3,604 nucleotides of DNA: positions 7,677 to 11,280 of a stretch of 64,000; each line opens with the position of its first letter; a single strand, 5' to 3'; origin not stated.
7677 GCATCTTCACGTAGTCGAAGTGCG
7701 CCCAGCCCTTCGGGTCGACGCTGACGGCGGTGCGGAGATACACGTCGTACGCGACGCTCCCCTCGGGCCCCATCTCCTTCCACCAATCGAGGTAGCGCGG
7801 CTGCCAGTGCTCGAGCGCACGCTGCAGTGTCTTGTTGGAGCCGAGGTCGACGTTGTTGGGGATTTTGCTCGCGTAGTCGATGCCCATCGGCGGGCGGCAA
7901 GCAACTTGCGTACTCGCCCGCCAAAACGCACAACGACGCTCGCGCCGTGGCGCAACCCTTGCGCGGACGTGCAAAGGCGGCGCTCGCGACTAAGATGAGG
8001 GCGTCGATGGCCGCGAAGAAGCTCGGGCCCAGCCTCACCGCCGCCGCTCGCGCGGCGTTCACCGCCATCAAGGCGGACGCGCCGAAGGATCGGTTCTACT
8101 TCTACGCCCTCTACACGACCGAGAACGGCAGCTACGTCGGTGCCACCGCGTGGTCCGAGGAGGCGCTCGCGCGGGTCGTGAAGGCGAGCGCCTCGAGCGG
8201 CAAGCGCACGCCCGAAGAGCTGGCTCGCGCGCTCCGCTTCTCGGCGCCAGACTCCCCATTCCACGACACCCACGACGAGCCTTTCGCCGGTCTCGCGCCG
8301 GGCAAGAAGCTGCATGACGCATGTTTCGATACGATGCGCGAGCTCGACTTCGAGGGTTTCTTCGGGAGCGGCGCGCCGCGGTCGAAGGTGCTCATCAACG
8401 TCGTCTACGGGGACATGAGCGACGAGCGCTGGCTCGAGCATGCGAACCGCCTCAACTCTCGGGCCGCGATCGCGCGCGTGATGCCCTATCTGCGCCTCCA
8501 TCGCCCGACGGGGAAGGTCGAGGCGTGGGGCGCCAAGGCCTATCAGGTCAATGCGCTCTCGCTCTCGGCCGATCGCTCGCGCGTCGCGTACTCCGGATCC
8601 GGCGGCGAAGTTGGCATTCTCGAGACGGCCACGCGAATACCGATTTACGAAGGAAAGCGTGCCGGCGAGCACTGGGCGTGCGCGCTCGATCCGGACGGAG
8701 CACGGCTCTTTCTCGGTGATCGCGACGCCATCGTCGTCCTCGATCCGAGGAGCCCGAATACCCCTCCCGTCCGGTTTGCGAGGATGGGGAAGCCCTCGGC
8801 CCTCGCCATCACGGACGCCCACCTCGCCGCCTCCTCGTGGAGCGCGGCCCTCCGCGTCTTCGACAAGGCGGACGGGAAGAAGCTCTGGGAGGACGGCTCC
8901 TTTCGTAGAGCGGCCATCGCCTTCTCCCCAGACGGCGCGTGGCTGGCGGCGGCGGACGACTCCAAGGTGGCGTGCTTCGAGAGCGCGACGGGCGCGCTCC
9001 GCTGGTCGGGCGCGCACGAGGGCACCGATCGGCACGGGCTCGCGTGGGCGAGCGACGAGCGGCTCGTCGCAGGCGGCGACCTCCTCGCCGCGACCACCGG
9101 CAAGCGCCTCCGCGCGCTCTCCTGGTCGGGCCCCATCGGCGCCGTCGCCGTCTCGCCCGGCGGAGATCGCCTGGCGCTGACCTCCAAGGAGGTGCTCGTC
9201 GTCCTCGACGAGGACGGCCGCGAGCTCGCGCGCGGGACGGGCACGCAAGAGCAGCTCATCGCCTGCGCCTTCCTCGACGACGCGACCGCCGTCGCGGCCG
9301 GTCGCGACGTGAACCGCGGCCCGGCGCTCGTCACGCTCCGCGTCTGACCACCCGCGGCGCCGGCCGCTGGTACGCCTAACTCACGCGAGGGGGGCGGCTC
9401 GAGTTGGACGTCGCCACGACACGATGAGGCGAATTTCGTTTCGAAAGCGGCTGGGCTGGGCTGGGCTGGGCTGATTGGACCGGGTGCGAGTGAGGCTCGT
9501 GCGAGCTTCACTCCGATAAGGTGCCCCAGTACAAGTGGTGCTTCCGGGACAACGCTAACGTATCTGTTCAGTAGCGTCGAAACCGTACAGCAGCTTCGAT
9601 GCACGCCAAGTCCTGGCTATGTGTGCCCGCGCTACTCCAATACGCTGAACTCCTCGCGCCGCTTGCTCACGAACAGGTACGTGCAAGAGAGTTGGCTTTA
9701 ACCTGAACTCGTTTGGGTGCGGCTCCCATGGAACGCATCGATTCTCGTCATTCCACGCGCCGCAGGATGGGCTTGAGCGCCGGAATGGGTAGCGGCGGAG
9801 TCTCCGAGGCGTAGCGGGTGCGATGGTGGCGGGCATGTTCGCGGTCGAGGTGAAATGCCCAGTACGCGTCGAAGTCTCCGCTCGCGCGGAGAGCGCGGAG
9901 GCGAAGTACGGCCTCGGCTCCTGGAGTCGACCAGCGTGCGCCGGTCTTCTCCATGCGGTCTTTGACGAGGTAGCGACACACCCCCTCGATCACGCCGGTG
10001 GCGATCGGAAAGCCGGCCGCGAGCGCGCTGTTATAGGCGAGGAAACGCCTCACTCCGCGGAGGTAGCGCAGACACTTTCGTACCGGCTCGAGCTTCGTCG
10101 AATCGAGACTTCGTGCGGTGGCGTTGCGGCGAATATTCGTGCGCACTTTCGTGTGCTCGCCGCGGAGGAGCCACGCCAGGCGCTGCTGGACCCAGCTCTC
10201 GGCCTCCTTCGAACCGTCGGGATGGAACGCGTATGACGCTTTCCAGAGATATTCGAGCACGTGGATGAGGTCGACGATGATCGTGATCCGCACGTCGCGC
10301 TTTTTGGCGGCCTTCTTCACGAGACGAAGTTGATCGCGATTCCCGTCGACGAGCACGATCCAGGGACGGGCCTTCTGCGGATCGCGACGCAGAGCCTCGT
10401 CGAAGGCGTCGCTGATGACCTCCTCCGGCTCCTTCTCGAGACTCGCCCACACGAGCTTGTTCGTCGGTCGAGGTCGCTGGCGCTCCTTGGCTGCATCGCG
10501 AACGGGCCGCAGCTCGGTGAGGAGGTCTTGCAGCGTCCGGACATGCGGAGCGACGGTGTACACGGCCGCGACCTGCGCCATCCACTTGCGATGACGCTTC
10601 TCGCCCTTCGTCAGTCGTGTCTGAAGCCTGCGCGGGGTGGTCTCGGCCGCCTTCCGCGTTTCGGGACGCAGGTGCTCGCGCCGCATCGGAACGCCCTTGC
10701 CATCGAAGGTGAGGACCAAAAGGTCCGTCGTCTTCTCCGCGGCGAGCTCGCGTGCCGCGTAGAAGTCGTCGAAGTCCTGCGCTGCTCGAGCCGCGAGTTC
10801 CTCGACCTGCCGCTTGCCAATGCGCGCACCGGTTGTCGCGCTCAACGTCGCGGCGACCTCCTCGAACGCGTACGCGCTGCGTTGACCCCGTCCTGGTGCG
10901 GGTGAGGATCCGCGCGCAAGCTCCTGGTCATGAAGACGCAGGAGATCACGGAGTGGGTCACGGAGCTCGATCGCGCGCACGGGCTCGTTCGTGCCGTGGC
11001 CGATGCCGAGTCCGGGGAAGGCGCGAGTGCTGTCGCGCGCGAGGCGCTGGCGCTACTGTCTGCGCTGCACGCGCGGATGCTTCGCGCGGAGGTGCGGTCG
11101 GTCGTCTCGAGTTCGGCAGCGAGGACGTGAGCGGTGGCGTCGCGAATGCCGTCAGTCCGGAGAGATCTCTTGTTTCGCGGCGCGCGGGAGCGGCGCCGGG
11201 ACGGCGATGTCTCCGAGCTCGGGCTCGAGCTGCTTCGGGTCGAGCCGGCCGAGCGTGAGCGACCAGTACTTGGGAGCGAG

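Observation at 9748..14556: Nested IS66 insertion supplies the stop codon of an S1 protease and masks the truncation of an ISKra4-like transposase; no target-site duplication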

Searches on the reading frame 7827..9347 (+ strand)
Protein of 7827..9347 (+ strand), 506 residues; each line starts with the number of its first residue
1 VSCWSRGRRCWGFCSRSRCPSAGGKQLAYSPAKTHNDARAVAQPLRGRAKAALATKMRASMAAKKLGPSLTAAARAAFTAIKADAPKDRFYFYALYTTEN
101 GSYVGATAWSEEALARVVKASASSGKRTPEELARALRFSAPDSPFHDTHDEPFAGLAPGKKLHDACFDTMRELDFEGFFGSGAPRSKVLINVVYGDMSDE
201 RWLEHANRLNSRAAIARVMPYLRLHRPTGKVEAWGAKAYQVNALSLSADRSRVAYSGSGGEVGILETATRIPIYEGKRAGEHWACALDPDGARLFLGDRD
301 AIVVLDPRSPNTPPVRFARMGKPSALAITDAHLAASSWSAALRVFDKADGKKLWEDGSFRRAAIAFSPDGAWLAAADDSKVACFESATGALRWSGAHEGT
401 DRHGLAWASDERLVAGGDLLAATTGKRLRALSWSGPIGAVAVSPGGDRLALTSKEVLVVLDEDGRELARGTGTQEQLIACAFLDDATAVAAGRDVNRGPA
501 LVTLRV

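Call 30: find_homologous_proteins(query=window:7827-9347:+, max_evalue=1e-20)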
Query window:7827-9347:+ (506 aa): 26 proteins with E <= 1e-20 among 8000 candidates.
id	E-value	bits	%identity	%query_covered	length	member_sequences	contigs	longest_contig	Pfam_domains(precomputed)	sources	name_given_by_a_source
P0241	1.3e-291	986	100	88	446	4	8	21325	PF13360.14,PF25174.2,PF23381.2,PF14136.12,PF00400.39,PF23414.2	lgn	-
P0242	1.6e-133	465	53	85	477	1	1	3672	PF25174.2,PF23381.2,PF14136.12,PF25175.2,PF23414.2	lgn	-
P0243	3.0e-130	454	61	71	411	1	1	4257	PF25174.2,PF23381.2,PF14136.12,PF00400.39,PF23414.2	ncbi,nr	ncbi:MAG: DUF4303 domain-containing protein [Myxococcales bacterium]|nr:DUF4303 domain-containing pr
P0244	2.1e-126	441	50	85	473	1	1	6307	PF13360.14,PF25174.2,PF23381.2,PF12894.14,PF14136.12,PF25175.2,PF26550.2,PF24817.2,PF00400.39,PF07676.19,PF23414.2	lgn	-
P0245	9.8e-126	439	49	88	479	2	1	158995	PF13360.14,PF25174.2,PF23381.2,PF14136.12,PF23414.2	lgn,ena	-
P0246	7.1e-125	436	50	83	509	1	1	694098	PF13360.14,PF25174.2,PF23381.2,PF14136.12,PF23414.2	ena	-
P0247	1.5e-122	428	50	85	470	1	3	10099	PF25174.2,PF23381.2,PF14136.12,PF23414.2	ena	-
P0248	3.3e-122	427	49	87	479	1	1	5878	PF25174.2,PF23381.2,PF14136.12,PF23414.2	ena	-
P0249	1.9e-117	411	49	83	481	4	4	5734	PF13360.14,PF25174.2,PF23381.2,PF14136.12,PF00400.39,PF23414.2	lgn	-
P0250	8.7e-108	380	48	87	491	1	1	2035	PF13360.14,PF25174.2,PF26549.1,PF23381.2,PF14136.12,PF00400.39,PF23414.2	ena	-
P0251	1.4e-107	379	46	87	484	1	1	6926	PF25174.2,PF23381.2,PF14136.12,PF23414.2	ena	-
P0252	1.3e-106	376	47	84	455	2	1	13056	PF13360.14,PF25174.2,PF23381.2,PF14136.12,PF23414.2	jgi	jgi:hypothetical protein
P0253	1.8e-105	372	47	88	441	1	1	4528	PF13360.14,PF25174.2,PF24814.2,PF23381.2,PF25173.2,PF12894.14,PF14136.12,PF25175.2,PF00400.39,PF23414.2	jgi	jgi:WD40 repeat protein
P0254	5.7e-105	370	49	87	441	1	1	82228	PF23381.2,PF14136.12,PF23414.2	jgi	jgi:hypothetical protein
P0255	7.6e-103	363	46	85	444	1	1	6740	PF13360.14,PF25174.2,PF23381.2,PF14136.12,PF24807.2,PF26550.2,PF23414.2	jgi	jgi:hypothetical protein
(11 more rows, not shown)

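Call 32: find_encoding_contigs(protein=P0241, flank=10000, max_places=10)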
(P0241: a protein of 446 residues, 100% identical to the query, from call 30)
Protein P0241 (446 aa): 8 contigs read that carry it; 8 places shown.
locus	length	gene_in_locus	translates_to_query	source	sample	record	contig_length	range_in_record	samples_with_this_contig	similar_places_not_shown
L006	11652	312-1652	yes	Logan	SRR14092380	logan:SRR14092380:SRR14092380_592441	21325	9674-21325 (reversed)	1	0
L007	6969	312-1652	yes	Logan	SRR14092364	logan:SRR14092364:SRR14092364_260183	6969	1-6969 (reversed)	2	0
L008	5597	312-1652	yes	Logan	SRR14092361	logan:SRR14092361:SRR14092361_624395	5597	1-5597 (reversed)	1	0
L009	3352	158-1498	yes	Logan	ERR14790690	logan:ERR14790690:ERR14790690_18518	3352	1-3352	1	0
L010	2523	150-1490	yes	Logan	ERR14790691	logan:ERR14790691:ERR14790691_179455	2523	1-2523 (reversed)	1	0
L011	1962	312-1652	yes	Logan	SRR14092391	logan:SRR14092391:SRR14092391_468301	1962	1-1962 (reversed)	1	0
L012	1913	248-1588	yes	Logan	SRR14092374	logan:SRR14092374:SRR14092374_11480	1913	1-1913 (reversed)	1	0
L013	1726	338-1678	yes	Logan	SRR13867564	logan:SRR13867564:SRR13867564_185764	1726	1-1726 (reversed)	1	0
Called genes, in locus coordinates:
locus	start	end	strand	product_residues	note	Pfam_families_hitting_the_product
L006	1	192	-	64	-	?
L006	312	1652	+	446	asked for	PF14136:DUF4303, PF23414:Beta-prop_EML_2 (faint), PF25174:Beta-prop_THOC3 (faint), PF00400:WD40 (faint), PF13360:PQQ_2 (faint), PF23381:Beta-prop_IFT122_1st (weak)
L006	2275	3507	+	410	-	-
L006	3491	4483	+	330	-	-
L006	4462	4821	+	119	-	-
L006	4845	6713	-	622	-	PF02310:B12-binding, PF04055:Radical_SAM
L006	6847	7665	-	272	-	PF04542:Sigma70_r2, PF08281:Sigma70_r4_2, PF04545:Sigma70_r4 (weak), PF13490:zf-HC2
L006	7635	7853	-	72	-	PF11127:YgaP-like_TM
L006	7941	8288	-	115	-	PF00072:Response_reg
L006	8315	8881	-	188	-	PF08448:PAS_4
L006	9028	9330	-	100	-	-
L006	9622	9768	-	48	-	-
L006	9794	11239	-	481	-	PF17557:Conotoxin_I2 (faint)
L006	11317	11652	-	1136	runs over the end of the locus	PF00069:Pkinase, PF07714:PK_Tyr_Ser-Thr, PF13191:AAA_16, PF13401:AAA_22 (weak), PF13424:TPR_12 (weak)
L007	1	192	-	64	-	?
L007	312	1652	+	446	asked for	PF14136:DUF4303, PF23414:Beta-prop_EML_2 (faint), PF25174:Beta-prop_THOC3 (faint), PF00400:WD40 (faint), PF13360:PQQ_2 (faint), PF23381:Beta-prop_IFT122_1st (weak)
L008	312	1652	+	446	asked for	PF14136:DUF4303, PF23414:Beta-prop_EML_2 (faint), PF25174:Beta-prop_THOC3 (faint), PF00400:WD40 (faint), PF13360:PQQ_2 (faint), PF23381:Beta-prop_IFT122_1st (weak)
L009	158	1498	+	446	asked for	PF14136:DUF4303, PF23414:Beta-prop_EML_2 (faint), PF25174:Beta-prop_THOC3 (faint), PF00400:WD40 (faint), PF13360:PQQ_2 (faint), PF23381:Beta-prop_IFT122_1st (weak)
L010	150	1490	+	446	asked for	PF14136:DUF4303, PF23414:Beta-prop_EML_2 (faint), PF25174:Beta-prop_THOC3 (faint), PF00400:WD40 (faint), PF13360:PQQ_2 (faint), PF23381:Beta-prop_IFT122_1st (weak)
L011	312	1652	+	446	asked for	PF14136:DUF4303, PF23414:Beta-prop_EML_2 (faint), PF25174:Beta-prop_THOC3 (faint), PF00400:WD40 (faint), PF13360:PQQ_2 (faint), PF23381:Beta-prop_IFT122_1st (weak)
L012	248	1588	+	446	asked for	PF14136:DUF4303, PF23414:Beta-prop_EML_2 (faint), PF25174:Beta-prop_THOC3 (faint), PF00400:WD40 (faint), PF13360:PQQ_2 (faint), PF23381:Beta-prop_IFT122_1st (weak)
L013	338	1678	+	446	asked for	PF14136:DUF4303, PF23414:Beta-prop_EML_2 (faint), PF25174:Beta-prop_THOC3 (faint), PF00400:WD40 (faint), PF13360:PQQ_2 (faint), PF23381:Beta-prop_IFT122_1st (weak)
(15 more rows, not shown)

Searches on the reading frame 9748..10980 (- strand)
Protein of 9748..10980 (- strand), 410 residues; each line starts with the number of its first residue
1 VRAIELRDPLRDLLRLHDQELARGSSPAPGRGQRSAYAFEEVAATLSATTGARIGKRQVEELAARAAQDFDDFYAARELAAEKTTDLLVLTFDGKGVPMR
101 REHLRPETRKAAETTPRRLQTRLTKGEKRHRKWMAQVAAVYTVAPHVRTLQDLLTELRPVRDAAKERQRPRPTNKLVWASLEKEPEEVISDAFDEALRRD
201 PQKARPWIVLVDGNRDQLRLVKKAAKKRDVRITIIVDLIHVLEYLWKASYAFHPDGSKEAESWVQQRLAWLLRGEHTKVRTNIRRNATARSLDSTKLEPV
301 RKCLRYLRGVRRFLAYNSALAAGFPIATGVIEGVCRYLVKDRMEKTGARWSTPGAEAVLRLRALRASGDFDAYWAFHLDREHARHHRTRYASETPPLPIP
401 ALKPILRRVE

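Call 4: search_protein_families(library=pfam, proteins=[window:9748-10980:-], max_evalue=0.01)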
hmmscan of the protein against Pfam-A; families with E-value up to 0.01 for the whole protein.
window:9748-10980:- (410 aa): 1 family
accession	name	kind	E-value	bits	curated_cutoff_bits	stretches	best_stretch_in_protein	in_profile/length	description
PF20083.4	DUF6477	-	0.0078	16.7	25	0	100-165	30-95/97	Family of unknown function (DUF6477)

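Call 5: search_protein_families(library=ncbifam, proteins=[window:9748-10980:-], max_evalue=0.01)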
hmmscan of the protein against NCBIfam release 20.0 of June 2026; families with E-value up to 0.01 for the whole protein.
window:9748-10980:- (410 aa): 3 families
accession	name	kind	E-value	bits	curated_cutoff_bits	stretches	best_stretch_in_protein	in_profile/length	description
NF033572.1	transpos_ISKra4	equivalog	5.3e-78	263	205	1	38-369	130-421/422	ISKra4 family transposase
NF033529.1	transpos_ISLre2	equivalog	2.1e-07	30.5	200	1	275-371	228-324/382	ISLre2 family transposase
NF041731.2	transpos_ISH6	equivalog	9e-07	28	240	1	290-374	324-413/414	ISH6 family transposase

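Call 14: find_homologous_proteins(query=window:9748-10866:-)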
Query window:9748-10866:- (372 aa): 7905 proteins with E <= 0.001 among 8000 candidates; the best 120 are listed.
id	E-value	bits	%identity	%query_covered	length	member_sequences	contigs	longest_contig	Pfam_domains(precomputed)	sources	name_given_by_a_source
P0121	3.3e-242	821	100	100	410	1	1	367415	-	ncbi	ncbi:MAG: ISKra4 family transposase [Labilithrix sp.]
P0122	8.8e-197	672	82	100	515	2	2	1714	-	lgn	-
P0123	6.5e-196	669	81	100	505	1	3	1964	-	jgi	jgi:hypothetical protein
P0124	3.3e-193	660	80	100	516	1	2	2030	-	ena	-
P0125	1.7e-191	654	80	100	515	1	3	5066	-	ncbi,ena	-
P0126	5.4e-189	646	79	100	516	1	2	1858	-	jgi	jgi:hypothetical protein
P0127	2.0e-188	644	78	100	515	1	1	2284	-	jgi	-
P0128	1.7e-186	638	78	99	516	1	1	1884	-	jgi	jgi:hypothetical protein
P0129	3.9e-186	637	77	100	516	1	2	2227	-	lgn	-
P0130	2.6e-183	627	77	100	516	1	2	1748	-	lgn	-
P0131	4.6e-183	627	77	100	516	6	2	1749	-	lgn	-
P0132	7.4e-182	623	75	100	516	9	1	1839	-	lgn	-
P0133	2.3e-181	621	77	100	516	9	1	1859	-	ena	-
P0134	9.2e-181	619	76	100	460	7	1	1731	-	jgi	jgi:hypothetical protein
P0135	3.6e-180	617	75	100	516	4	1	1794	-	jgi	-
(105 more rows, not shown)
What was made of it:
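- The window comes from a MAG (call 14).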

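Call 16: find_encoding_contigs(protein=P0121, flank=10000)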
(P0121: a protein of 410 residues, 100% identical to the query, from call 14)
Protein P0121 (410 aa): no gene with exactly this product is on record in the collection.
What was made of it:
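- Tried and rejected: P0121 is in the protein collection but is not indexed for context (call 16).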

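Call 44: find_encoding_contigs(protein=P0277, flank=10000)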
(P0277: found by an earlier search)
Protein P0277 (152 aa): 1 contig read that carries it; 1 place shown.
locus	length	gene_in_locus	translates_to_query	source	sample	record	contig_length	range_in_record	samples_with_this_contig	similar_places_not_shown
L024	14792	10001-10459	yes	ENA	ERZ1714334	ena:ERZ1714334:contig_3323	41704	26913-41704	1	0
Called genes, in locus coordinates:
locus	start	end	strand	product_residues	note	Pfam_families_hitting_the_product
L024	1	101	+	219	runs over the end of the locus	-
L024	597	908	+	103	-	-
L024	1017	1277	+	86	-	-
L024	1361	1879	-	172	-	-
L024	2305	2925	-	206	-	-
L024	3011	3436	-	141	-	-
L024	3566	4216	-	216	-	-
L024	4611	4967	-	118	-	-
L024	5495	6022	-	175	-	-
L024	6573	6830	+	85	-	-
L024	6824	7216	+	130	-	-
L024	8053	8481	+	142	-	-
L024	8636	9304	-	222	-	-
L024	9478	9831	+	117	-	-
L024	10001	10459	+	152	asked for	-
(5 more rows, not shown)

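Call 50: find_encoding_contigs(protein=P0125, flank=3000, max_places=3)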
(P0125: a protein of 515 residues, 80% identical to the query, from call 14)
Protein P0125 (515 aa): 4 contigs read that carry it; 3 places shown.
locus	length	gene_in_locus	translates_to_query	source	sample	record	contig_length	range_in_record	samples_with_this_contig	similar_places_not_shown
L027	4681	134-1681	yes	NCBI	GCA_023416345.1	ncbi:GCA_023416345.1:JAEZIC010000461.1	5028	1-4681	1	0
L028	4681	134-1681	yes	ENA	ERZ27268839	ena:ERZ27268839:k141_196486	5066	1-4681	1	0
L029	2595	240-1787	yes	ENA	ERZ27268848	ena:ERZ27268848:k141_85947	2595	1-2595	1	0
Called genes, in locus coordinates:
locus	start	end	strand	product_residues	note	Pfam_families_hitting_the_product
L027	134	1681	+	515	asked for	-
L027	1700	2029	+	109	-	-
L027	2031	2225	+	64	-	-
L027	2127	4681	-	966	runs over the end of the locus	?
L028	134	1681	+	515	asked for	-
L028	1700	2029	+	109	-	-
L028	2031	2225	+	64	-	-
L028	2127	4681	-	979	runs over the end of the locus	?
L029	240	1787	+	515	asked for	-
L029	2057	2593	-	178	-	?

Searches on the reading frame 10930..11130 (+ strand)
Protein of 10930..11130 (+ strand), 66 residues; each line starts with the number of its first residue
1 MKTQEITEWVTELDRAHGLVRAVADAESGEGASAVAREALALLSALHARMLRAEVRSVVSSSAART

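Call 4: search_protein_families(library=pfam, proteins=[window:10930-11130:+], max_evalue=0.01)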
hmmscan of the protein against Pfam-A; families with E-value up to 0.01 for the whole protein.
window:10930-11130:+ (66 aa): 0 families

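Call 5: search_protein_families(library=ncbifam, proteins=[window:10930-11130:+], max_evalue=0.01)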
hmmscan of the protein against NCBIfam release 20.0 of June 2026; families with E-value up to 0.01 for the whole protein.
window:10930-11130:+ (66 aa): 0 families

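Call 63: find_encoding_contigs(protein=window:10930-11130:+, flank=4000, max_places=10)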
Protein window:10930-11130:+ (66 aa): 19 contigs read that carry it; 10 places shown.
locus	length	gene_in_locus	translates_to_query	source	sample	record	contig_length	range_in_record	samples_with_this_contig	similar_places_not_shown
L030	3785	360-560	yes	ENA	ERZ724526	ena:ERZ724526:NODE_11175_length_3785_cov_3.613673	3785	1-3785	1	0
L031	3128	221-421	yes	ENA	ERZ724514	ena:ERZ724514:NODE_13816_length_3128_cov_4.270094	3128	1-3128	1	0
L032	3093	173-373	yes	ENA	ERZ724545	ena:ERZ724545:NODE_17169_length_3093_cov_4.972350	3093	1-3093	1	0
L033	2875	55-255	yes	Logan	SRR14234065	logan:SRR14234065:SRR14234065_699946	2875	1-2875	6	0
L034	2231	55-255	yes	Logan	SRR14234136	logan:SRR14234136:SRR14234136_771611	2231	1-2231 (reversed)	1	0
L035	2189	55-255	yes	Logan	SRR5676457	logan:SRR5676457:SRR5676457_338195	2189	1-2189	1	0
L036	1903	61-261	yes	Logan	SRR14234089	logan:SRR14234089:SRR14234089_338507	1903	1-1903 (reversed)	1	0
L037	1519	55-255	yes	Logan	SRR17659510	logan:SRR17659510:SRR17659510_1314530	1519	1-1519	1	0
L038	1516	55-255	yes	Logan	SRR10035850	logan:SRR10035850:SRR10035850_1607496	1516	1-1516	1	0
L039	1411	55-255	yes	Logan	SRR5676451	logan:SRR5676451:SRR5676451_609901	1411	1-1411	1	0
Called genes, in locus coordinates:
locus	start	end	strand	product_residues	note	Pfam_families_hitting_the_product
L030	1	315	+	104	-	?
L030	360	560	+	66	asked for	-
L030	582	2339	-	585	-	PF13007:LZ_Tnp_IS66 (weak), PF03050:DDE_Tnp_IS66, PF13817:DDE_Tnp_IS66_C (weak)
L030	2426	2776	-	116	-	PF05717:TnpB_IS66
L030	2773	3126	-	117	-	-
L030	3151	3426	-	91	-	-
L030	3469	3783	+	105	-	?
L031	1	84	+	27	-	?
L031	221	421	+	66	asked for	-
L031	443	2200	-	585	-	PF13007:LZ_Tnp_IS66 (weak), PF03050:DDE_Tnp_IS66, PF13817:DDE_Tnp_IS66_C (weak)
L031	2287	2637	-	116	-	PF05717:TnpB_IS66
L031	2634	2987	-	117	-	-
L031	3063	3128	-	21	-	?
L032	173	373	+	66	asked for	-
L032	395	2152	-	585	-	PF13007:LZ_Tnp_IS66 (weak), PF03050:DDE_Tnp_IS66, PF13817:DDE_Tnp_IS66_C (weak)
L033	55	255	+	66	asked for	-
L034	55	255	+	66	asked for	-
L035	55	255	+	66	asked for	-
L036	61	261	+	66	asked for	-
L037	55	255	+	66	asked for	-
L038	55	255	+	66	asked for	-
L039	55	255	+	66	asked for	-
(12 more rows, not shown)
